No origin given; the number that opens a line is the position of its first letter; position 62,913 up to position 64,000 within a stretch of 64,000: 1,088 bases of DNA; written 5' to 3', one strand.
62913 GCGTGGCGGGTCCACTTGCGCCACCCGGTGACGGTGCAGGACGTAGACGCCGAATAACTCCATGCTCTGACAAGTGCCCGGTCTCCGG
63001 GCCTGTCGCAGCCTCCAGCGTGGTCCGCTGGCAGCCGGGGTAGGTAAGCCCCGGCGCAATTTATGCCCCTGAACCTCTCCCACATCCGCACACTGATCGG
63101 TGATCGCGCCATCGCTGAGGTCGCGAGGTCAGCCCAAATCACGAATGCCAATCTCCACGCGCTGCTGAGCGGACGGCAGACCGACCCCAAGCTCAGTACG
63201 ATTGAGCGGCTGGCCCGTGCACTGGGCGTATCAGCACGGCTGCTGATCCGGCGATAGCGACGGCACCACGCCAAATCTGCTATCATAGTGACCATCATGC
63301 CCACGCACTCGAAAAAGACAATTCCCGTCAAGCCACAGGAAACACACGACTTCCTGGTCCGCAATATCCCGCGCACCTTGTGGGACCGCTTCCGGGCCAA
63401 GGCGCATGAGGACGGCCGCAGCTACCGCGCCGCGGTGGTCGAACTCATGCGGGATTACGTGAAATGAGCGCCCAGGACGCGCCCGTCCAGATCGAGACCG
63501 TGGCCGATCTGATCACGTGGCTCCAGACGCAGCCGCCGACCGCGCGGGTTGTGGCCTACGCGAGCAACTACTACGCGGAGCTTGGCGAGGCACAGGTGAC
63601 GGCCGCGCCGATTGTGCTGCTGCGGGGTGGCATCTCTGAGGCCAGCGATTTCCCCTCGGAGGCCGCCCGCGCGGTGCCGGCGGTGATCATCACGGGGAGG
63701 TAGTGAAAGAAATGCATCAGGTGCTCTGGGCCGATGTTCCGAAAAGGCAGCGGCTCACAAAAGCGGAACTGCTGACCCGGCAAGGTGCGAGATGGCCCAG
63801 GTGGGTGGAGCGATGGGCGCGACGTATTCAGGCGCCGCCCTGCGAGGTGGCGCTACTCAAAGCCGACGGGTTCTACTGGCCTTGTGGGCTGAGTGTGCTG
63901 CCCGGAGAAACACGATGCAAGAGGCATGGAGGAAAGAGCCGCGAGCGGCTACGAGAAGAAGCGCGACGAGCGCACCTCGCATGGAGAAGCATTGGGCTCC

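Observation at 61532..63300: No portal after terL: instead, promoter-driven mini-operons including a very acidic protein followed by an HTH regulator (anti-defence candidate locus)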

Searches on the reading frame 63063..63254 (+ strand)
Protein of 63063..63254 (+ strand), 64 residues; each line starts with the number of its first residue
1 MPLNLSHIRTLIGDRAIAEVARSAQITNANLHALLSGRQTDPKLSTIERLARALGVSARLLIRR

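Call 7: search_protein_families(library=pfam, max_evalue=0.1, proteins=[window:63063-63254:+])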
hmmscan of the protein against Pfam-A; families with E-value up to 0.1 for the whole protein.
window:63063-63254:+ (64 aa): 8 families
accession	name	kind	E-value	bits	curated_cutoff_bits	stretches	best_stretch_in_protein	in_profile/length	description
PF13560.12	HTH_31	-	4.3e-07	30.6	27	1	18-60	18-60/64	Helix-turn-helix domain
PF01381.28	HTH_3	-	3.1e-06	27.6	23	1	18-60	13-54/55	Helix-turn-helix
PF13443.12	HTH_26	-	7.3e-06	26.6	22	1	17-57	13-53/63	Cro/C1-type HTH DNA-binding domain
PF12844.13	HTH_19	-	5.3e-05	23.5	30.2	1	17-63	15-60/64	Helix-turn-helix domain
PF00440.29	TetR_N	-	0.027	14.7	24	0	46-63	18-35/47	Bacterial regulatory proteins, tetR family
PF06415.18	iPGM_N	-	0.04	13.8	27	1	16-45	50-79/217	BPG-independent PGAM N-terminus (iPGM_N)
PF01527.26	HTH_Tnp_1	-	0.061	14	24.1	0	46-61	25-40/75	Transposase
PF21716.3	dnstrm_HI1420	-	0.097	13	27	0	15-58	44-86/90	Probable addiction module antidote protein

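Call 8: search_protein_families(library=phrogs, max_evalue=0.1, proteins=[window:63063-63254:+])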
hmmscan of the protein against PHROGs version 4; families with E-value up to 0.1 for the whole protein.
window:63063-63254:+ (64 aa): 13 families
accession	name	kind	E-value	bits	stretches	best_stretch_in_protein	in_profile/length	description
phrog_4268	-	transcription regulation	1.3e-05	26.3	1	8-57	40-88/96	transcriptional repressor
phrog_2439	-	transcription regulation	0.00024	21.1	1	5-61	12-66/367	transcriptional regulator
phrog_8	-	transcription regulation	0.001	19.6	1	18-58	174-212/346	transcriptional regulator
phrog_13326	-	unknown function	0.0012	19.9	1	18-59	11-51/151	-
phrog_5823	-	transcription regulation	0.0026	18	1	18-59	23-64/404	transcriptional regulator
phrog_4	-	transcription regulation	0.0061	16.6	1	14-58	145-188/400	transcriptional repressor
phrog_9425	-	transcription regulation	0.01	16.6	1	16-56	22-62/72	transcriptional repressor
phrog_3037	-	transcription regulation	0.015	16.1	1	7-58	21-71/189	transcriptional repressor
phrog_7241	-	transcription regulation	0.018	16.1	1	18-62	78-121/122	transcriptional regulator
phrog_3557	-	transcription regulation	0.025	15.8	1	18-62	29-72/142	transcriptional regulator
phrog_3642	-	DNA, RNA and nucleotide metabolism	0.026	15.4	1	5-56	12-62/79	HTH DNA binding protein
phrog_1373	-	transcription regulation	0.028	15.4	1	18-61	80-122/166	transcriptional regulator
phrog_35195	-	unknown function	0.036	14.7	1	14-57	15-58/159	-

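Call 31: find_homologous_proteins(query=window:63063-63254:+, max_evalue=0.001)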
Query window:63063-63254:+ (64 aa): 3 proteins with E <= 0.001 among 8 candidates.
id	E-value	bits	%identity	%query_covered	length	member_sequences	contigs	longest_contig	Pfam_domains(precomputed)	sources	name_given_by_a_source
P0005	1.2e-23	99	86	98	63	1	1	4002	PF01381.29,PF13560.13,PF13443.13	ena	-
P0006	5.4e-13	66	65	98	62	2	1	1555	PF01381.29,PF13560.13,PF13443.13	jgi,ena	jgi:DNA-binding phage protein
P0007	1.4e-12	64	63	98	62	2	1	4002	PF13560.13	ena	-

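Call 33: find_encoding_contigs(protein=P0005, flank=5000)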
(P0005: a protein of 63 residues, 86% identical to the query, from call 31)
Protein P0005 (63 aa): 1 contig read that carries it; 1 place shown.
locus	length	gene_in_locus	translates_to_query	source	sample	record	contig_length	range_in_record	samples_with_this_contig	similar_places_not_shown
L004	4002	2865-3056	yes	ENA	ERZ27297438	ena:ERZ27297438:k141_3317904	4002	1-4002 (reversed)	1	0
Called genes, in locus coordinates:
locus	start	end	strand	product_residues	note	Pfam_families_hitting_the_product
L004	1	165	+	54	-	?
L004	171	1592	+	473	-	-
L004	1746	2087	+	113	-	-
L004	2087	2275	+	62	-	PF13560:HTH_31 (weak)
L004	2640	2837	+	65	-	-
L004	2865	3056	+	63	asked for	PF01381:HTH_3 (weak), PF13443:HTH_26 (weak), PF13560:HTH_31 (weak)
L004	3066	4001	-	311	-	?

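Call 34: find_encoding_contigs(protein=P0007, flank=5000)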
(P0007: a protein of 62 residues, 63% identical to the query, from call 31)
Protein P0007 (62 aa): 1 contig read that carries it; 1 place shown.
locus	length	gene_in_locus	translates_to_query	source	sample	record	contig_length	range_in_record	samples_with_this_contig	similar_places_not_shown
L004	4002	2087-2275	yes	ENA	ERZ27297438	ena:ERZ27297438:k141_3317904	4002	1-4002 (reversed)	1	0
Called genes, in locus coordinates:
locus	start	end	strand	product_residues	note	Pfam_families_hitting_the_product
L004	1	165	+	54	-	?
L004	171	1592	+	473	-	-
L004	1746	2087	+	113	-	-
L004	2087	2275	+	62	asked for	PF13560:HTH_31 (weak)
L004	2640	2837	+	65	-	-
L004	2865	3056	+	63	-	PF01381:HTH_3 (weak), PF13443:HTH_26 (weak), PF13560:HTH_31 (weak)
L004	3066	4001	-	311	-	?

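Call 35: find_encoding_contigs(protein=P0006, flank=5000)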
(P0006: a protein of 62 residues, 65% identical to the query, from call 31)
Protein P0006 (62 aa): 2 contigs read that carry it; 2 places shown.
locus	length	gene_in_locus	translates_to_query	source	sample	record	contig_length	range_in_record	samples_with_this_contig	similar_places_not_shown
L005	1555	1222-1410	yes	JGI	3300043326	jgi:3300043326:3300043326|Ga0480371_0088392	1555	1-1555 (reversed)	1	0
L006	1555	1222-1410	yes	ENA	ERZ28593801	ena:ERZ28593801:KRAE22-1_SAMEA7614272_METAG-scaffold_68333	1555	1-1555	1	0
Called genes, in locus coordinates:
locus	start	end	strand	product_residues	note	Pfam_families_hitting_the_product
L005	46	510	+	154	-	-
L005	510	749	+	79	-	-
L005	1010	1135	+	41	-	-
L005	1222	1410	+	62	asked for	PF13443:HTH_26 (weak), PF01381:HTH_3 (weak), PF13560:HTH_31 (weak)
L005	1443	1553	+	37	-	?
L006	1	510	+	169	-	?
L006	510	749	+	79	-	-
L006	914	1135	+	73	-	-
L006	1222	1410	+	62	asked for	PF13443:HTH_26 (weak), PF01381:HTH_3 (weak), PF13560:HTH_31 (weak)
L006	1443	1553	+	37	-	?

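Call 53: find_related_loci(query=A5, collection=metagenome_contigs, flank=5000)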
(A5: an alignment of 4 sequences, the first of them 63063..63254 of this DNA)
Query A5 (64 aa) in metagenome_contigs; peptide patterns used: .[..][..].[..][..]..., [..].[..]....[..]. (x = any residue, [..] = any of these).
76 stretches matched a pattern; 4 encode a relative of the query (tblastn E <= 1e-3); 4 distinct loci.
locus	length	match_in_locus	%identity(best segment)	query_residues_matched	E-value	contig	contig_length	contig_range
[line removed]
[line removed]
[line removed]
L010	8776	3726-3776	76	40-56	4e-5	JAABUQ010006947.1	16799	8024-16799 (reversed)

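Call 54: find_related_loci(query=A5, collection=viral_contigs, flank=5000)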
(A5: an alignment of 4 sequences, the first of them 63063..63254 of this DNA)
Query A5 (64 aa) in viral_contigs; peptide patterns used: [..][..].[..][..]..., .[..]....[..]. (x = any residue, [..] = any of these).
85 stretches matched a pattern, but none encodes a relative of the query by tblastn (E <= 1e-3).

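Call 58: search_solved_structures(query=A5, max_evalue=1)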
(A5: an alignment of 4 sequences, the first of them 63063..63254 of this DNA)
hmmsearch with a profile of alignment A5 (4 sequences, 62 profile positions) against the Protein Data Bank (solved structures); distinct sequences matched with E-value up to 1: 16.
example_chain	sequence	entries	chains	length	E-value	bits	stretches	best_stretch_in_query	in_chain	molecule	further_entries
6rnz_A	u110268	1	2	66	0.037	17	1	7-61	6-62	HTH-type transcriptional regulator DdrOC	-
3vk0_A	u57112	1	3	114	0.037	17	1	19-60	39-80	Transcriptional regulator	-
6jq1_A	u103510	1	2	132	0.13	15.2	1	7-61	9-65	Transcriptional regulator, XRE family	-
6rmq_A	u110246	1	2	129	0.17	14.9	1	7-61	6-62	HTH-type transcriptional regulator DdrOC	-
6rnx_A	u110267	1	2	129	0.17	14.8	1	7-61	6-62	HTH-type transcriptional regulator DdrOC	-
4mct_A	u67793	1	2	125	0.32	14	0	20-56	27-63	Antidote protein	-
7uj2_A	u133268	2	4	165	0.35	13.8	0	24-56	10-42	Outer surface protein C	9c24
3b7h_A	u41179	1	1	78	0.37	13.8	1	16-58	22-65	Prophage Lp1 protein 11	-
7bml_A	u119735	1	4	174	0.4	13.7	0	24-56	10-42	Outer surface protein C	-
2hr3_A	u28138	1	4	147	0.52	13.3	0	6-36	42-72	Probable transcriptional regulator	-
4yar_A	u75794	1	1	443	0.56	13.2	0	18-60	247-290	2-hydroxyethylphosphonate dioxygenase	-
3g7d_A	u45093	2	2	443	0.56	13.2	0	18-60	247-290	PhpD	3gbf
3rzz_A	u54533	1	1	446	0.57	13.2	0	18-60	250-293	Hydroxyethylphoshphonate Dioxygenase (PhpD)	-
7nen_A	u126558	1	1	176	0.63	13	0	24-55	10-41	Outer surface protein C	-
5tn0_A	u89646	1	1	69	0.9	12.5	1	16-61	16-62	HTH-type transcriptional regulator SinR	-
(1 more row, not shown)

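Call 59: search_protein_families(library=pfam, max_evalue=0.1, proteins=[L004:1746-2084:+, L004:2640-2834:+, L006:914-1132:+, L006:510-746:+, L006:1-507:+, L004:3066-3947:-, L006:1443-1553:+])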
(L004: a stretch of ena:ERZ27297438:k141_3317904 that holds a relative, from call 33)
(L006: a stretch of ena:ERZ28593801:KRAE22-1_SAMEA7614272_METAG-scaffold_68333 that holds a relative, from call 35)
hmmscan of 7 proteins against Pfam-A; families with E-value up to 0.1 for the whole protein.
L004:1746-2084:+ (113 aa): 0 families

L004:2640-2834:+ (65 aa): 5 families
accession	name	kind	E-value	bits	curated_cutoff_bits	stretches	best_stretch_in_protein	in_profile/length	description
PF13717.11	Zn_ribbon_4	-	0.0031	17.9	30.3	0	43-58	1-16/36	zinc-ribbon domain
PF23903.1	Phage_zn_bind_2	-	0.017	15.5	27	0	44-62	3-21/44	Phage zinc binding domain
PF12675.12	DUF3795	-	0.046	14.6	22.6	1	13-53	6-46/83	Protein of unknown function (DUF3795)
PF13248.11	Zn_ribbon_3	-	0.049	13.6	27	1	14-25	3-14/26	zinc-ribbon domain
PF01667.23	Ribosomal_S27e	-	0.086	13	24.5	0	12-21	6-15/55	Ribosomal protein S27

L006:914-1132:+ (73 aa): 0 families

L006:510-746:+ (79 aa): 1 family
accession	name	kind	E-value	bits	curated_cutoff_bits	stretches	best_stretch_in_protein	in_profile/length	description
PF07411.17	DUF1508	-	0.00034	20.9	22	1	19-47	1-29/48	Domain of unknown function (DUF1508)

L006:1-507:+ (169 aa): 0 families

L004:3066-3947:- (293 aa): 1 family
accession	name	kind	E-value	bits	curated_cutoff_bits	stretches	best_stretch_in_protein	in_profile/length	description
PF00589.27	Phage_integrase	-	5.5e-12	46.2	27.1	1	128-271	21-167/172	Phage integrase family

L006:1443-1553:+ (37 aa): 1 family
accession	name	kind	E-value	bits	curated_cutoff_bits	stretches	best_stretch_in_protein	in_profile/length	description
PF00239.26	Resolvase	-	0.088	13.3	23.3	1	3-35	1-28/145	Resolvase, N terminal domain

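Call 73: search_dna_similar(query=window:63063-63254:+, collection=phages, mode=protein, max_evalue=0.001, max_rows=15)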
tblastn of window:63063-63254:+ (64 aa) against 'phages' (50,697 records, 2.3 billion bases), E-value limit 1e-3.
No match.

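Call 85: search_protein_families(library=ncbifam, max_evalue=0.01, proteins=[window:63063-63254:+, P0005, P0006, P0007, L004:1746-2084:+])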
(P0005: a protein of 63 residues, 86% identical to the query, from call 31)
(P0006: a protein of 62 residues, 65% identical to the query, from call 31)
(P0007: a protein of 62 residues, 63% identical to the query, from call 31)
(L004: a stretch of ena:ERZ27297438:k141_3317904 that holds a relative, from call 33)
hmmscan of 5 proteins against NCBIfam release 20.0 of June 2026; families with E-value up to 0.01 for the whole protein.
window:63063-63254:+ (64 aa): 1 family
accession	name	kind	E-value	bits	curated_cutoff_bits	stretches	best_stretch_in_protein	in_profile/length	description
TIGR02684.1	dnstrm_HI1420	hypoth_equivalog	0.0046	17.1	53.7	1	14-59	43-87/89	addiction module antidote protein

P0005 (63 aa): 1 family
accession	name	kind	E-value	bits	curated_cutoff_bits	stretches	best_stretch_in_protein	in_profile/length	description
TIGR02684.1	dnstrm_HI1420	hypoth_equivalog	0.0016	18.6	53.7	1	14-59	43-87/89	addiction module antidote protein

P0006 (62 aa): 1 family
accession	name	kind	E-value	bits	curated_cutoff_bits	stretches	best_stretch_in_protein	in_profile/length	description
TIGR02684.1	dnstrm_HI1420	hypoth_equivalog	7.8e-07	29.2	53.7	1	14-57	43-86/89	addiction module antidote protein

P0007 (62 aa): 1 family
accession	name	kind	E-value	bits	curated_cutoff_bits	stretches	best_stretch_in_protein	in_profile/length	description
TIGR02684.1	dnstrm_HI1420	hypoth_equivalog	6.6e-06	26.2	53.7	1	14-56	43-85/89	addiction module antidote protein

L004:1746-2084:+ (113 aa): 0 families

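Call 99: search_protein_families(library=padloc, max_evalue=0.01, proteins=[window:63063-63254:+, L004:1746-2084:+, L006:914-1132:+])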
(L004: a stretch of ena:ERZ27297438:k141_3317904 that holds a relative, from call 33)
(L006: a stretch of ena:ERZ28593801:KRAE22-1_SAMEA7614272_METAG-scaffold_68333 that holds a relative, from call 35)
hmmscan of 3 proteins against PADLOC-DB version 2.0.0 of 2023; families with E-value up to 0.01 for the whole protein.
window:63063-63254:+ (64 aa): 2 families
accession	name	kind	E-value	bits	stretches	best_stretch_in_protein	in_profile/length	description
PDLC02926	HTH_VI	-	0.00042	18.5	1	15-62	15-61/92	-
PDLC04142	capH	-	0.0013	17.8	1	15-63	20-67/103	capH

L004:1746-2084:+ (113 aa): 0 families

L006:914-1132:+ (73 aa): 0 families

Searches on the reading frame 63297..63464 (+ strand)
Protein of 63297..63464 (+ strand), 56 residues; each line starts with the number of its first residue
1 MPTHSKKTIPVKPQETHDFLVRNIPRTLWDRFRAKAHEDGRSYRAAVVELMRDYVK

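Call 7: search_protein_families(library=pfam, max_evalue=0.1, proteins=[window:63297-63464:+])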
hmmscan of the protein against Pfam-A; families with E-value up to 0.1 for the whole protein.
window:63297-63464:+ (56 aa): 2 families
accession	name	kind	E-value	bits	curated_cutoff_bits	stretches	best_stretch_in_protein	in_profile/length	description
PF22513.2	FitA-like_RHH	-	0.0022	18.4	27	1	20-50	4-34/39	Antitoxin FitA-like, ribbon-helix-helix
PF23807.1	RHH_10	-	0.0095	16.6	27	1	9-51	17-57/84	Ribbon-helix-helix protein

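Call 8: search_protein_families(library=phrogs, max_evalue=0.1, proteins=[window:63297-63464:+])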
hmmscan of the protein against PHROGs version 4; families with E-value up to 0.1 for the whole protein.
window:63297-63464:+ (56 aa): 3 families
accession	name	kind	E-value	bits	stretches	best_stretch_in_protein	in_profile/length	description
phrog_6506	-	transcription regulation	2.4e-06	28.5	1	24-56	16-48/59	Arc-like repressor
phrog_1016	-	unknown function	0.022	16.3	1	10-51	23-64/90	-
phrog_1287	-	unknown function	0.058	14.8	1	14-54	7-46/115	-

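Call 85: search_protein_families(library=ncbifam, max_evalue=0.01, proteins=[window:63297-63464:+])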
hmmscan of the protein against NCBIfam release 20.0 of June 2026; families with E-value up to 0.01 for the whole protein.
window:63297-63464:+ (56 aa): 0 families

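Call 99: search_protein_families(library=padloc, max_evalue=0.01, proteins=[window:63297-63464:+])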
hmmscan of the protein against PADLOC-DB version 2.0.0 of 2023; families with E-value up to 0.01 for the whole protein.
window:63297-63464:+ (56 aa): 0 families

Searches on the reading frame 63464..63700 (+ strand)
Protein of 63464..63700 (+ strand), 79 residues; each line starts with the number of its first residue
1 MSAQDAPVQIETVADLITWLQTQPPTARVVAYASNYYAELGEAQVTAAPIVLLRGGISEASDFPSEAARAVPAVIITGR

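Call 7: search_protein_families(library=pfam, max_evalue=0.1, proteins=[window:63464-63700:+])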
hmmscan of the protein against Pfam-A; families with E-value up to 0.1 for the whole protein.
window:63464-63700:+ (79 aa): 0 families

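Call 8: search_protein_families(library=phrogs, max_evalue=0.1, proteins=[window:63464-63700:+])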
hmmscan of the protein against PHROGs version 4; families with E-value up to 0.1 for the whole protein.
window:63464-63700:+ (79 aa): 1 family
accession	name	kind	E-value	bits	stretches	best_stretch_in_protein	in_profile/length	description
phrog_920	-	lysis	0.023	15.2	0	61-78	6-23/67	holin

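Call 59: search_protein_families(library=pfam, max_evalue=0.1, proteins=[window:63464-63700:+])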
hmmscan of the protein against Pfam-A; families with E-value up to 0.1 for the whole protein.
window:63464-63700:+ (79 aa): 0 families

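Call 99: search_protein_families(library=padloc, max_evalue=0.01, proteins=[window:63464-63700:+])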
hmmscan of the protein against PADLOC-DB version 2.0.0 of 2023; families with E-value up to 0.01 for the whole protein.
window:63464-63700:+ (79 aa): 0 families

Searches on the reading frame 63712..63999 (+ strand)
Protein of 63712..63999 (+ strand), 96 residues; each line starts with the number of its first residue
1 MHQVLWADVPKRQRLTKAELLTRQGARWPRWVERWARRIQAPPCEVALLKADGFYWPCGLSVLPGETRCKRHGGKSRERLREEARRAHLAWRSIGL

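Call 7: search_protein_families(library=pfam, max_evalue=0.1, proteins=[window:63712-63999:+])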
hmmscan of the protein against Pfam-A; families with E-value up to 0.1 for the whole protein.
window:63712-63999:+ (96 aa): 1 family
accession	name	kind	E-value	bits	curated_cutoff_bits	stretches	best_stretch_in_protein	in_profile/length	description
PF08879.15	WRC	-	0.0032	17.6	28.6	1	50-83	8-41/43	WRC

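Call 8: search_protein_families(library=phrogs, max_evalue=0.1, proteins=[window:63712-63999:+])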
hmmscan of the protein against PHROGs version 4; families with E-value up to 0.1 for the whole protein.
window:63712-63999:+ (96 aa): 2 families
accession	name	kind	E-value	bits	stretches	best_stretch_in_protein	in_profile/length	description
phrog_6177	-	unknown function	0.0015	19.1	1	62-90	78-106/224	-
phrog_3678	-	unknown function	0.0023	18.8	1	57-87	22-52/213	-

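Call 99: search_protein_families(library=padloc, max_evalue=0.01, proteins=[window:63712-63999:+])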
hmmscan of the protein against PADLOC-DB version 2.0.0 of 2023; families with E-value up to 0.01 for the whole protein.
window:63712-63999:+ (96 aa): 0 families
